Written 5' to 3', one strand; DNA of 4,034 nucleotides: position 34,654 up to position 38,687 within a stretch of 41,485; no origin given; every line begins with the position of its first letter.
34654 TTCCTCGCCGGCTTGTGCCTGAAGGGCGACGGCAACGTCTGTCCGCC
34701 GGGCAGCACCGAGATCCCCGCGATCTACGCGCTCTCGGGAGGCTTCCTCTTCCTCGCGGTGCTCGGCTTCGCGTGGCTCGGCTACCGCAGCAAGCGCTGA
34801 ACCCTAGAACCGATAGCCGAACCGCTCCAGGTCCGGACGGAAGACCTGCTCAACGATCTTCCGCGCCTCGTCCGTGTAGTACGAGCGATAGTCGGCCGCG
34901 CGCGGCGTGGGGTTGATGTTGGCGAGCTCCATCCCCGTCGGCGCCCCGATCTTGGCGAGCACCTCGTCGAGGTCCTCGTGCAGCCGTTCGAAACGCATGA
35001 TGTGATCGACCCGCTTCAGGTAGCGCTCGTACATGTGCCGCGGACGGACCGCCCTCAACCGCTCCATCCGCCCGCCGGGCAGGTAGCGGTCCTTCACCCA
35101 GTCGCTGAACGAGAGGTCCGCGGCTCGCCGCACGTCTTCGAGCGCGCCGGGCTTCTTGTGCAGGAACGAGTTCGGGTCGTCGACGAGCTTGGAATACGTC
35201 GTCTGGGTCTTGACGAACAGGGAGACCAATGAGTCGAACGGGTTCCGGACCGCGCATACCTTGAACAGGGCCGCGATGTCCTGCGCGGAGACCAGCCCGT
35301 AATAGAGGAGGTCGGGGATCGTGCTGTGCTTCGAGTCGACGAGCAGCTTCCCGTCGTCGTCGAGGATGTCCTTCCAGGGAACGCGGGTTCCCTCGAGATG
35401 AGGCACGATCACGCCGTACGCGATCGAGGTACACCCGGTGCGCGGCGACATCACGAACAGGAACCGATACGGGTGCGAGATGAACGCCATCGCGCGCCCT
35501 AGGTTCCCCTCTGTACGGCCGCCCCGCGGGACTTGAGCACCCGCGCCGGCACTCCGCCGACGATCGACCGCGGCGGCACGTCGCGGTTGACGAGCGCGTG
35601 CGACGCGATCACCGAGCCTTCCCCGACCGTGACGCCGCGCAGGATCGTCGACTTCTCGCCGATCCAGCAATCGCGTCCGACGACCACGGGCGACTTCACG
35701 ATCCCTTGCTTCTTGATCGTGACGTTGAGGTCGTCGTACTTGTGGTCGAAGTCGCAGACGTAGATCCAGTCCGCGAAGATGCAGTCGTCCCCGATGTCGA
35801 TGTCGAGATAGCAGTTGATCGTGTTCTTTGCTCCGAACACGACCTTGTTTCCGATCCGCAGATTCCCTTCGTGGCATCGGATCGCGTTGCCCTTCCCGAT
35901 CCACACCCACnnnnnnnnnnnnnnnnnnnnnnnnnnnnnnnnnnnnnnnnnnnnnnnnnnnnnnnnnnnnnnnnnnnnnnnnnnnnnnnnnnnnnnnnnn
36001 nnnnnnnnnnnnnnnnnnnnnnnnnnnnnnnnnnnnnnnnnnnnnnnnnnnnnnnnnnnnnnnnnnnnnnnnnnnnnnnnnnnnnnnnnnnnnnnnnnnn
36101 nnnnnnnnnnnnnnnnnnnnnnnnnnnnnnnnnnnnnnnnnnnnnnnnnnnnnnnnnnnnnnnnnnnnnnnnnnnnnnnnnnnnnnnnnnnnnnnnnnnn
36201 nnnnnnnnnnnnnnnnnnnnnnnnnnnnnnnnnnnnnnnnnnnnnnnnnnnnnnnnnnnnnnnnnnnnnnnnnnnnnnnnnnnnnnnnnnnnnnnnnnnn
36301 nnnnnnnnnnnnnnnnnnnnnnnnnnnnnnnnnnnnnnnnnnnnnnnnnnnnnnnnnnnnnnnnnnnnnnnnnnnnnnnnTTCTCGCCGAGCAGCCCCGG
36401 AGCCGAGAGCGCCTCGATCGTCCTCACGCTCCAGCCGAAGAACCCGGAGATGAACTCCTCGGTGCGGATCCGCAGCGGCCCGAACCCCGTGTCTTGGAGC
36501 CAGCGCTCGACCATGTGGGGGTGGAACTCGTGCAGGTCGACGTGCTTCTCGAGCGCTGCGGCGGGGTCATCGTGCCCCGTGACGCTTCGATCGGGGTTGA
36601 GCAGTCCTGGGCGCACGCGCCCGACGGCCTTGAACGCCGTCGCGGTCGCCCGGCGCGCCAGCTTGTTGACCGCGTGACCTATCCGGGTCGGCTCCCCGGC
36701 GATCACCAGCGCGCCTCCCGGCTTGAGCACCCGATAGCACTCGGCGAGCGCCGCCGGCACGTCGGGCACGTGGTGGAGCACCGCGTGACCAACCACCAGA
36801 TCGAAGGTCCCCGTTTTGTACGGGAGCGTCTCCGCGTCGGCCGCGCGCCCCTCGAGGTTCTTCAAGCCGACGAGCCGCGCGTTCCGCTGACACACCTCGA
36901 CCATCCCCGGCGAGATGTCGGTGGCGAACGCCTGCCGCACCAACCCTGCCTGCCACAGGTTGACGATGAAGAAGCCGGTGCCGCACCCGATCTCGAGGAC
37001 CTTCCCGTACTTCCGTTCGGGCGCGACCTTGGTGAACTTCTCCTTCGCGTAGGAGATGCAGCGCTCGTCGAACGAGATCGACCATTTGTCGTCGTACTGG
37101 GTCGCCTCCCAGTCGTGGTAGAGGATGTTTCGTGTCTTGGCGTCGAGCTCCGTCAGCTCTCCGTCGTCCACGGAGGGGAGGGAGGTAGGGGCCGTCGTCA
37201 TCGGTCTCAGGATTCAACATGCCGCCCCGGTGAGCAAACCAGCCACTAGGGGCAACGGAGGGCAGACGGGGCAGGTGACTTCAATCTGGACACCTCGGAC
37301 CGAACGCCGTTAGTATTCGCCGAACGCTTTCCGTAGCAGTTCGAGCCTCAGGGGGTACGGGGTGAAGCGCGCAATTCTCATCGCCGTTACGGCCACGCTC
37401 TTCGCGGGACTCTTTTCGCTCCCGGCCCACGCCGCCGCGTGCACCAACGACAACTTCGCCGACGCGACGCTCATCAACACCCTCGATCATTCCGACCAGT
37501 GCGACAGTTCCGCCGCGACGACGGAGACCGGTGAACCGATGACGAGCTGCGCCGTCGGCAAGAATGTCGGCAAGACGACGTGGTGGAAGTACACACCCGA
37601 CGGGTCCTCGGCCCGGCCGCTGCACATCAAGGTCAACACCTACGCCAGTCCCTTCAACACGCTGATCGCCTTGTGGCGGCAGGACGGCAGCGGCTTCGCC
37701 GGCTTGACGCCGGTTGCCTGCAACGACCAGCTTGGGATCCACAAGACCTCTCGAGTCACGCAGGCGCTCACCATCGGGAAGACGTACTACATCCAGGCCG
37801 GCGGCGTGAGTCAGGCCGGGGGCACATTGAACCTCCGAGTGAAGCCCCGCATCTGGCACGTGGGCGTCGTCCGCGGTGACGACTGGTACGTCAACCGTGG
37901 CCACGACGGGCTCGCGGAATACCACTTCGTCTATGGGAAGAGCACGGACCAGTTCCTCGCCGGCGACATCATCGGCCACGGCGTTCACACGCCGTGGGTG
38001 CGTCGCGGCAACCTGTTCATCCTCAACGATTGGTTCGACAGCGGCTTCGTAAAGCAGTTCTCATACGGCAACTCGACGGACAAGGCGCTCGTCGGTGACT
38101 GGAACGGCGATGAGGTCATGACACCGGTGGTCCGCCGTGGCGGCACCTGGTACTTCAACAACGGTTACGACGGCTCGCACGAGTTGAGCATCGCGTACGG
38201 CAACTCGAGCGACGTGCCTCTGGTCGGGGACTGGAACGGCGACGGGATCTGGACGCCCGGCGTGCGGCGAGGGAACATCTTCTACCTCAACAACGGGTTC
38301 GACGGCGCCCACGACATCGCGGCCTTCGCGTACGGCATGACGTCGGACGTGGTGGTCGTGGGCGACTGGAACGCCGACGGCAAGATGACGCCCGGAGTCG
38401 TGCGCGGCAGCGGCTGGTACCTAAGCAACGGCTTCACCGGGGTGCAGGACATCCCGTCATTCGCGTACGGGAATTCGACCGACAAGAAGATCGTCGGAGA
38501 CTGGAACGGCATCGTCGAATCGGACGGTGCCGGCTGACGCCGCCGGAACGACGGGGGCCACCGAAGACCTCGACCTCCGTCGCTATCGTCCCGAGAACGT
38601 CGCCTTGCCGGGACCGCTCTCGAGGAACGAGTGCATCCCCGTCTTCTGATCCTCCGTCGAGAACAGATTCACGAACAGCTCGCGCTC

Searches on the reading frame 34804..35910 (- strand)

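Call 61: search_protein_families(library=pfam, proteins=[window:34804-35910:-], max_evalue=0.001)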
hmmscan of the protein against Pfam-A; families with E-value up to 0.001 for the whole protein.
window:34804-35910:- (368 aa): 1 family
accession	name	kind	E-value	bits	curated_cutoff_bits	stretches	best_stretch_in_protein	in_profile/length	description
PF03567.20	Sulfotransfer_2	-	7e-08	33.3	22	1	209-366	75-251/252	Sulfotransferase family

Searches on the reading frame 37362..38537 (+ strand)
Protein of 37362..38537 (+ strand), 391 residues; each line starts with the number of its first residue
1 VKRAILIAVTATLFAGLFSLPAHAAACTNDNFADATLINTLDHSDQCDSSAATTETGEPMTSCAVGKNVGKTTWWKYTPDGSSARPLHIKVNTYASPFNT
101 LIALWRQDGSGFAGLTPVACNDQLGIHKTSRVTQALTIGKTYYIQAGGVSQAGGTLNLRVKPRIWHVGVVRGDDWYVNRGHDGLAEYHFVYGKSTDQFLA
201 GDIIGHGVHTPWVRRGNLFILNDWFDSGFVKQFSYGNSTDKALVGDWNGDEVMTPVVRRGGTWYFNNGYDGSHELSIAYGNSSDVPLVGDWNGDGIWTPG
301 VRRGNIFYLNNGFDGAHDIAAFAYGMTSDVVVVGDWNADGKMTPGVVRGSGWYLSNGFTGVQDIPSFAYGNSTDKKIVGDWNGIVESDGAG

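Call 7: search_protein_families(library=pfam, proteins=[window:37362-38537:+], max_evalue=10)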
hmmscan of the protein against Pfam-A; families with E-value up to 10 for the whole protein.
window:37362-38537:+ (391 aa): 1 family
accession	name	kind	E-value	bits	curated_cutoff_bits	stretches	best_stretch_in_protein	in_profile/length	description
PF20744.3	gp37_trimer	-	0.73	10.3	21.7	1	172-200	24-53/95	Tail fibre protein gp37 trimerization region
